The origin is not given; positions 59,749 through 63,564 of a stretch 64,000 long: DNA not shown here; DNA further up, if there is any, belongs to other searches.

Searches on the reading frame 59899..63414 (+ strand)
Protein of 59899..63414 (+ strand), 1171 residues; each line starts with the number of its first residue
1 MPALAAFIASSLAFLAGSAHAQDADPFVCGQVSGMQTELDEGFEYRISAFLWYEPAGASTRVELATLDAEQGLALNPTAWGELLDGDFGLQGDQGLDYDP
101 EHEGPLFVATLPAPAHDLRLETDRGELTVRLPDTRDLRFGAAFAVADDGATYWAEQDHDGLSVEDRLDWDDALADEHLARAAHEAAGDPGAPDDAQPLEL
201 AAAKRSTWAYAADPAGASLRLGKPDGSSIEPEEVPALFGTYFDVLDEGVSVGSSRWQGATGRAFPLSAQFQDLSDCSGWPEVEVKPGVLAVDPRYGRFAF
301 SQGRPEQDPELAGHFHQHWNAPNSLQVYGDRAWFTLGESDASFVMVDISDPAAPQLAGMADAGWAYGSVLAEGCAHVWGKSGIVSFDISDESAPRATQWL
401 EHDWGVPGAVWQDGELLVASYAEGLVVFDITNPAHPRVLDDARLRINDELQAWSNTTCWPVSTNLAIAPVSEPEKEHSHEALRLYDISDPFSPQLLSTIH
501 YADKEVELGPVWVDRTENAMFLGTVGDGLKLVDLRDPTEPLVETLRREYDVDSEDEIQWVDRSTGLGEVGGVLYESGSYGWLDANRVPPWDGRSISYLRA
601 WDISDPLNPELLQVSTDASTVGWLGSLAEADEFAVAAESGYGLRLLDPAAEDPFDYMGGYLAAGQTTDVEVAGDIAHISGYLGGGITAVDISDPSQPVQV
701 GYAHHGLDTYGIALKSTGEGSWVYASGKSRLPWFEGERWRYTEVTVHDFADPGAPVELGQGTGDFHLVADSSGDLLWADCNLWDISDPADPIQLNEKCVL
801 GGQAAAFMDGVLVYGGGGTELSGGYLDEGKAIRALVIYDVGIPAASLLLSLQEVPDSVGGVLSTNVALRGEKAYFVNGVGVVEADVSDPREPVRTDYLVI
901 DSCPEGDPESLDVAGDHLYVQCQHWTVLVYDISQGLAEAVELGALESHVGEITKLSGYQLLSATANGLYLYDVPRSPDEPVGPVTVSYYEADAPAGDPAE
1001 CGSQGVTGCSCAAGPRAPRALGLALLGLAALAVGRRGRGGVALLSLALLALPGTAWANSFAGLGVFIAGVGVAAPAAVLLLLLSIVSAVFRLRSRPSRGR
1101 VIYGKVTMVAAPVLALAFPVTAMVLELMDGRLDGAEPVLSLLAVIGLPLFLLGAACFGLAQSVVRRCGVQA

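Call 27: search_protein_families(library=pfam, proteins=[window:59899-63414:+], max_evalue=0.001)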
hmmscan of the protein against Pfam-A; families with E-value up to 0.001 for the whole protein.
window:59899-63414:+ (1171 aa): 1 family
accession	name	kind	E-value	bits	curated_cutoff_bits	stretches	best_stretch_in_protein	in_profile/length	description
PF08309.17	LVIVD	-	6e-16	57.9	20.2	0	663-701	1-38/42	LVIVD repeat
